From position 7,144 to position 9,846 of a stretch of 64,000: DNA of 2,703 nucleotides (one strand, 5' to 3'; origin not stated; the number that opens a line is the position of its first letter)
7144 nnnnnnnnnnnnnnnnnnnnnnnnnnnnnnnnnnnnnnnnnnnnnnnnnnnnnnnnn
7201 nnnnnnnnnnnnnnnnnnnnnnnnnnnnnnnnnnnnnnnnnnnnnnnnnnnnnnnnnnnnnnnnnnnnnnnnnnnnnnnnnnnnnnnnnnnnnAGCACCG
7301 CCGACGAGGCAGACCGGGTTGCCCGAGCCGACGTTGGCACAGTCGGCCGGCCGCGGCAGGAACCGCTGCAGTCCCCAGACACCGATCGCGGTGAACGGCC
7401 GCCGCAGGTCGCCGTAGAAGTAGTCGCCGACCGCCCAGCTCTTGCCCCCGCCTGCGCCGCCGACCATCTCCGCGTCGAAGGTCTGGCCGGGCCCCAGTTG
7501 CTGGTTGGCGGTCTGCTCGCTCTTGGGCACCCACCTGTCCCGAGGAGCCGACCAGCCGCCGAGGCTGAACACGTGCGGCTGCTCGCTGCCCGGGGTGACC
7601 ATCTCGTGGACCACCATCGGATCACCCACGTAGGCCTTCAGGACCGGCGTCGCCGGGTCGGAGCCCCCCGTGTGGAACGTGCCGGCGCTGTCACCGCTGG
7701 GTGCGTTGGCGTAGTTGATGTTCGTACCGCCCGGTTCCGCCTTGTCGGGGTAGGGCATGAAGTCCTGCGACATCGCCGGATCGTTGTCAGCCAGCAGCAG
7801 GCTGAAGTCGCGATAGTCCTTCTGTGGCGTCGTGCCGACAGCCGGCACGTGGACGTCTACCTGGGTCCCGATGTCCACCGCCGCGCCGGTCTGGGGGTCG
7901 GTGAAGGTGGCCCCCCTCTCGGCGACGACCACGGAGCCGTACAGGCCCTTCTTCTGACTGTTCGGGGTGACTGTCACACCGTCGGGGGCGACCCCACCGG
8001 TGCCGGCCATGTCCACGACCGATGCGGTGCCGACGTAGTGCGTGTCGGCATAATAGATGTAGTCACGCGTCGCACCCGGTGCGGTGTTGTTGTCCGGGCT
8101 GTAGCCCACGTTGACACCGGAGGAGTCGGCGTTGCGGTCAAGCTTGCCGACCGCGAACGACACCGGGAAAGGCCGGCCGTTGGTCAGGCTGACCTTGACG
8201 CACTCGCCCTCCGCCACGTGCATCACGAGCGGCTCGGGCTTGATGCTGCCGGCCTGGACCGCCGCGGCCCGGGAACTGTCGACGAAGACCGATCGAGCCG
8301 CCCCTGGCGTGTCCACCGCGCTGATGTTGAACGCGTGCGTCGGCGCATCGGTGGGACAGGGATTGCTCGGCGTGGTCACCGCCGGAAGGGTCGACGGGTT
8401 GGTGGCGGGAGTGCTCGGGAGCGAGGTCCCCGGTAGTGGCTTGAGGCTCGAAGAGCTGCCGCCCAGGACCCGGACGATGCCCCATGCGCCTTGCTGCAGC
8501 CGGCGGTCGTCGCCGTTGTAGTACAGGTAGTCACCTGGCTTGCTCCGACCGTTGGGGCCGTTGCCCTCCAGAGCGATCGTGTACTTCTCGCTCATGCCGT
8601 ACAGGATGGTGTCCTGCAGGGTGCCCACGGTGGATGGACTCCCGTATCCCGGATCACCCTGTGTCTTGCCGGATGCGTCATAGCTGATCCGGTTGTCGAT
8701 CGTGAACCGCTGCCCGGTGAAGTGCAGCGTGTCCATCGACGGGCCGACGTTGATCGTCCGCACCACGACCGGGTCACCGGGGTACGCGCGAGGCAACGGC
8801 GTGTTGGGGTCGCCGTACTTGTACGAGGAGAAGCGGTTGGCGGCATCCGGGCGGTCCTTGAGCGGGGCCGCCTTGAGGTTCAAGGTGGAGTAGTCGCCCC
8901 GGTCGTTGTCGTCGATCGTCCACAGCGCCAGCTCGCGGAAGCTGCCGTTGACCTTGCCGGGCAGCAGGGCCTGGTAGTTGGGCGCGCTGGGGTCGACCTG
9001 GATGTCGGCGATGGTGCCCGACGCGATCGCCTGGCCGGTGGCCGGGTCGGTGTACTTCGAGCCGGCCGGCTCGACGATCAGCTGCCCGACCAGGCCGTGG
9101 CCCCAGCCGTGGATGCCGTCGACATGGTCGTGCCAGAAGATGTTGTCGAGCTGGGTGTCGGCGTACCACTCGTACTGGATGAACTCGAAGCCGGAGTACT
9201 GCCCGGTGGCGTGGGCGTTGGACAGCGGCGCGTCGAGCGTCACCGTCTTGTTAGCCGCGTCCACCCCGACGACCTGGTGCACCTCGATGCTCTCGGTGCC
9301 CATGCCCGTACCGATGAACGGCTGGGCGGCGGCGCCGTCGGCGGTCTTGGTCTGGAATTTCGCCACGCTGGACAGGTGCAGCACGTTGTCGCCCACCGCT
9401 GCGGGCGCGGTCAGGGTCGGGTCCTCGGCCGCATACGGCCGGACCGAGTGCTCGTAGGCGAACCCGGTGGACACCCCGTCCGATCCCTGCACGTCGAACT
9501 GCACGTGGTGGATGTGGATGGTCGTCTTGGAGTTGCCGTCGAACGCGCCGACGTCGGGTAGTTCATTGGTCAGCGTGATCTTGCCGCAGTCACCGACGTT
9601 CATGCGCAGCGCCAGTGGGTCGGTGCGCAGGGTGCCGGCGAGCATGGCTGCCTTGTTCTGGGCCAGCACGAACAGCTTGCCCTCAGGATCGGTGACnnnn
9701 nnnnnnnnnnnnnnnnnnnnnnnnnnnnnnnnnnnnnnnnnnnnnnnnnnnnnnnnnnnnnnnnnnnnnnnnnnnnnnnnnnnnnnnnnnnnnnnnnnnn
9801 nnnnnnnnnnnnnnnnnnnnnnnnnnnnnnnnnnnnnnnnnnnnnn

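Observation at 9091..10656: Copper-ligand motifs of the giant oxidase occur in non-canonical order, amid degenerate laccase-like units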

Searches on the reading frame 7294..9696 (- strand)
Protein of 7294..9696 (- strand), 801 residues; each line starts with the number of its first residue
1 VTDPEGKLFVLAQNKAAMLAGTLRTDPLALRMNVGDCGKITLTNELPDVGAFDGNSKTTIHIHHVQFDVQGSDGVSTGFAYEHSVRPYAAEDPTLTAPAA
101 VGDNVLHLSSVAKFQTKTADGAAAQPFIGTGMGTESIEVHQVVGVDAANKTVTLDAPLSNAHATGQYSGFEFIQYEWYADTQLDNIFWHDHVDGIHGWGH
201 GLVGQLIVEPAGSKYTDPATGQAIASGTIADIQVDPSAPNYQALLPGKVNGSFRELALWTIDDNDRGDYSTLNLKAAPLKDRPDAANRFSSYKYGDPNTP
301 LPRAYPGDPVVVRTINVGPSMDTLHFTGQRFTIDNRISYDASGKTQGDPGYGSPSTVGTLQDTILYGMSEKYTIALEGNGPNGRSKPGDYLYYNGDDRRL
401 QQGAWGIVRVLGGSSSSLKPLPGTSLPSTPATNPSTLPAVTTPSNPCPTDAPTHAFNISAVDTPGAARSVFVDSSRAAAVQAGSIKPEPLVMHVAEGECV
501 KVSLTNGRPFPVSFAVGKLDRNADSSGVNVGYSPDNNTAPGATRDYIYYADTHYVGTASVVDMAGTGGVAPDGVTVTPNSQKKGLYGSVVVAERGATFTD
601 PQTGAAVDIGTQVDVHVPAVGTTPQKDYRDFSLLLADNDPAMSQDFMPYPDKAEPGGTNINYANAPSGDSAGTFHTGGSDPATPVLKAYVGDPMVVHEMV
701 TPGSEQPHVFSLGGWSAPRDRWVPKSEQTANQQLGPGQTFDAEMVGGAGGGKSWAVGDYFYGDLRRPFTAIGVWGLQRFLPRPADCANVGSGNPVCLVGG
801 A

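Call 48: search_solved_structures(query=window:7294-9696:-, max_evalue=0.001, show_alignments=1)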
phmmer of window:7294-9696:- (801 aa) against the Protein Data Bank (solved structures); distinct sequences matched with E-value up to 0.001: 1.
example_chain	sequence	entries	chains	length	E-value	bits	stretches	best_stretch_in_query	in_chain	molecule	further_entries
9bxa_A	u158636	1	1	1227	7.1e-64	219.4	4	172-453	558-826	MnxG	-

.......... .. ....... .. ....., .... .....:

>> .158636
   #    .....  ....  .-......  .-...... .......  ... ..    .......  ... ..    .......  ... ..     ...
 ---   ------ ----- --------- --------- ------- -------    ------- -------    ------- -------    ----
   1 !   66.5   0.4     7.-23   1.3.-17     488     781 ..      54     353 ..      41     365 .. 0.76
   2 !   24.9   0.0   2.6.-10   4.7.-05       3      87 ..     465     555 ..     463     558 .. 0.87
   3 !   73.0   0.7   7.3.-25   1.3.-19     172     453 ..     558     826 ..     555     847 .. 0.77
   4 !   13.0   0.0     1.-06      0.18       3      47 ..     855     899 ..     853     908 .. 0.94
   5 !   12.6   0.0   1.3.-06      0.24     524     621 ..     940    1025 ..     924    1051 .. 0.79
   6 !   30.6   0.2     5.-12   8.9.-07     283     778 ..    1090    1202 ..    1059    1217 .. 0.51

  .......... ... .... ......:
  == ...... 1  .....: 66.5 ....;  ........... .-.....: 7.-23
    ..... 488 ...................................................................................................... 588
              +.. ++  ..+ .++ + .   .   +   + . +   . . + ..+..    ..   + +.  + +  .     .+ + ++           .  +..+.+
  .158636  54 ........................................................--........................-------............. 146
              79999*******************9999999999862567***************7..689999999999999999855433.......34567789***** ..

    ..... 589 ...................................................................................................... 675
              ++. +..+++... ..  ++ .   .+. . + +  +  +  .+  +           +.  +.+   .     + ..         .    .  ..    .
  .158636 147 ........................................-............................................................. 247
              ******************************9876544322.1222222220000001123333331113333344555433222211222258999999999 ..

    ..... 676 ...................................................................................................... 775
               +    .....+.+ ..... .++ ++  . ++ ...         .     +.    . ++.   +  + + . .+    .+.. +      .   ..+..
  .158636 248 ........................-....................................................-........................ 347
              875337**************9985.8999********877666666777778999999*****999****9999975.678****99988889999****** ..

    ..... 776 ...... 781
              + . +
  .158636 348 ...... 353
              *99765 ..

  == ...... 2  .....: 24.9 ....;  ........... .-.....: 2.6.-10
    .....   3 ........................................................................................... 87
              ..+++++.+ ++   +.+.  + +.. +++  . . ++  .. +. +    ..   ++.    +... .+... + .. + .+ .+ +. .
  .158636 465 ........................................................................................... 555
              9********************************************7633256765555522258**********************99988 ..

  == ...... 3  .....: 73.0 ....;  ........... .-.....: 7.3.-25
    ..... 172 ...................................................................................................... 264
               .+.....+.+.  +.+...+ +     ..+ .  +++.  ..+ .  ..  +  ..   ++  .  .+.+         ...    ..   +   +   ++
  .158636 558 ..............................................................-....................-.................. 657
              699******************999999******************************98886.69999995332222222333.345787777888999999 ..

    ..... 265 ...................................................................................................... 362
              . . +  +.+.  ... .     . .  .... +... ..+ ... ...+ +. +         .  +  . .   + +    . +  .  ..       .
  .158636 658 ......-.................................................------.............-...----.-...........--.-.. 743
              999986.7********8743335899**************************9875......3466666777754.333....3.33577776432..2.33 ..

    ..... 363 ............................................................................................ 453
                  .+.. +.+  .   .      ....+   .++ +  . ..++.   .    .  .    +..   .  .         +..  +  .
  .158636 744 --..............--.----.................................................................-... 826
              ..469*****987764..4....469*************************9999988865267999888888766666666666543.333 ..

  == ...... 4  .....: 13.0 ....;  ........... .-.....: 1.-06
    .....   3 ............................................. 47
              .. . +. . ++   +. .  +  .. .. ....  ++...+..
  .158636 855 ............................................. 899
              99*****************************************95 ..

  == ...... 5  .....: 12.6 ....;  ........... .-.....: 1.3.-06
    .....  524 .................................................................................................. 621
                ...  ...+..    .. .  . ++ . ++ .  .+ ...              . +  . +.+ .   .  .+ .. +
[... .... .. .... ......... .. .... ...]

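Call 59: predict_structure(alignment_id=A2)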
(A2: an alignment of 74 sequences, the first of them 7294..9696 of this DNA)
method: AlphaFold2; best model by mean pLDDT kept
length: 801 residues; sequences in the alignment: 74
mean_pLDDT: 86.5   pTM: 0.88
mean pLDDT of the five models: 86.5, 86.4, 84.3, 84.0, 80.3
residues with pLDDT >= 90: 474; 70-90: 212; 50-70: 92; < 50: 23
segments of 3 or more residues with pLDDT < 50: 66-75, 79-82, 799-801
pLDDT, mean of each block of 10 residues (from residue 1): 69 89 88 88 81 71 50 45 74 95 98 91 92 93 97 98 95 83 73 55 87 96 94 94 82 94 71 90 94 95 93 85 91 70 61 68 87 79 79 94 95 95 92 92 93 98 91 98 96 98 97 95 94 96 97 95 76 61 95 97 94 95 90 94 68 88 92 78 93 95 93 92 88 94 90 87 92 94 74 53 31
secondary structure, 60 per line:
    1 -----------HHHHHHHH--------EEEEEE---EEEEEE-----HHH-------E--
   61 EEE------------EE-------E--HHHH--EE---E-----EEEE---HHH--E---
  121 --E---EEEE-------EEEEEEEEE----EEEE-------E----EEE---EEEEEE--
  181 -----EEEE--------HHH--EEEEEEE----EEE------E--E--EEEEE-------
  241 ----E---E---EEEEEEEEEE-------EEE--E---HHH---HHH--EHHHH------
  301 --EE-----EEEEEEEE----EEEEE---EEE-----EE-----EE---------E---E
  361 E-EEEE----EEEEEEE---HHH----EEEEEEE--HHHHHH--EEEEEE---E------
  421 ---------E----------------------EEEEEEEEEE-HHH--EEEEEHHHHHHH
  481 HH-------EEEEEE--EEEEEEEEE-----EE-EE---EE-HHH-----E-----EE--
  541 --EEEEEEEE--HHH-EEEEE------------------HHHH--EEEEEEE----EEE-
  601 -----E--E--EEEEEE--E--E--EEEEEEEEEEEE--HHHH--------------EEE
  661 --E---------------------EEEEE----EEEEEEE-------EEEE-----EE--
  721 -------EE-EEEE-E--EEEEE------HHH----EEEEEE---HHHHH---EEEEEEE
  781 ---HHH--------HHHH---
elements in order (helices of 4 or more, strands of 3 or more residues): H12-19 E28-33 E37-42 E61-63 H88-91 E105-108 E127-130 E138-146 E151-154 E167-169 E173-178 E186-189 E203-209 E214-216 E229-233 E253-262 E270-272 H291-294 E310-317 E322-326 E330-332 E363-366 E371-377 E388-394 H397-402 E405-410 E453-462 E469-473 H474-482 E490-495 E498-506 E543-550 E557-561 H580-583 E586-592 E597-599 E612-617 E626-637 H640-643 E658-660 E685-689 E694-700 E708-711 E731-734 E739-743 E757-762 H766-770 E774-780 H795-798

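Call 62: fold_search(model_id=the predicted structure, library=pdb)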
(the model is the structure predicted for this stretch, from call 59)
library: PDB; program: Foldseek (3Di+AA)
matches with E <= 10: 1553; with E <= 0.001: 522
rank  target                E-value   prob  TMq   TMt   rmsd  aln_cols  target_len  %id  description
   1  9bxa_A                2.3e-54  1.00  0.67  0.45   7.8       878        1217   21  Structure of Mnx H340A complex from Bacillus sp. PL-12 (released 2024-08-07)
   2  5n0k                  1.1e-22  1.00  0.45  0.36  10.0       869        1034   12  Rat ceruloplasmin orthorhombic form (released 2017-12-13)
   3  4bxs_V                2.2e-22  1.00  0.46  0.30   9.7       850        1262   13  Crystal Structure of the Prothrombinase Complex from the Venom of Pseudonaja Textilis (released 2013-07-31)
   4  4enz                  4.9e-22  1.00  0.45  0.36  10.5       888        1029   11  Structure of human ceruloplasmin at 2.6 A resolution (released 2013-04-17)
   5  2j5w                  6.1e-22  1.00  0.45  0.36  13.9       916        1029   12  Ceruloplasmin revisited: structural and functional roles of various metal cation binding sites (released 2007-02-06)
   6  4ejx_A                1.5e-21  1.00  0.46  0.36  10.7       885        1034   11  Structure of ceruloplasmin-myeloperoxidase complex (released 2013-04-10)
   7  1kcw                  9.0e-21  1.00  0.45  0.36   9.9       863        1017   11  X-RAY CRYSTAL STRUCTURE OF HUMAN CERULOPLASMIN AT 3.0 ANGSTROMS (released 1997-02-12)
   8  8tn9                  1.4e-20  1.00  0.48  0.30   8.9       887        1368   13  Structural architecture of the acidic region of the B domain of coagulation factor V (released 2023-10-04)
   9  7kve                  2.2e-20  1.00  0.44  0.27  11.4       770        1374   12  Cryo-EM structure of human Factor V at 3.3 Angstrom resolution (released 2021-03-10)
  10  7kwo_A                2.9e-20  1.00  0.40  0.28  13.4       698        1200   13  rFVIIIFc-VWF-XTEN (BIVV001) (released 2021-03-03)
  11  8fdg                  7.7e-20  1.00  0.44  0.25  10.7       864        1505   10  Cryo-EM structure of coagulation factor V short (released 2023-03-15)
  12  6mf0_A                3.2e-19  1.00  0.46  0.31   8.1       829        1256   11  Crystal Structure Determination of Human/Porcine Chimera Coagulation Factor VIII (released 2019-09-11)
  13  6mf2_A                4.7e-19  1.00  0.44  0.30   8.3       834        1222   10  Improved Model of Human Coagulation Factor VIII (released 2019-09-11)
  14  7k66_A                8.6e-19  1.00  0.35  0.23  18.2       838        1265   11  Structure of Blood Coagulation Factor VIII in Complex with an Anti-C1 Domain Pathogenic Antibody Inhibitor (released 2020-10-14)
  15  9jbv                  3.6e-18  1.00  0.43  0.28   9.4       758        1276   11  Structure of Engineered Coagulation Factor VIII with Enhanced Secretion and Coagulation Potential (released 2025-09-10)
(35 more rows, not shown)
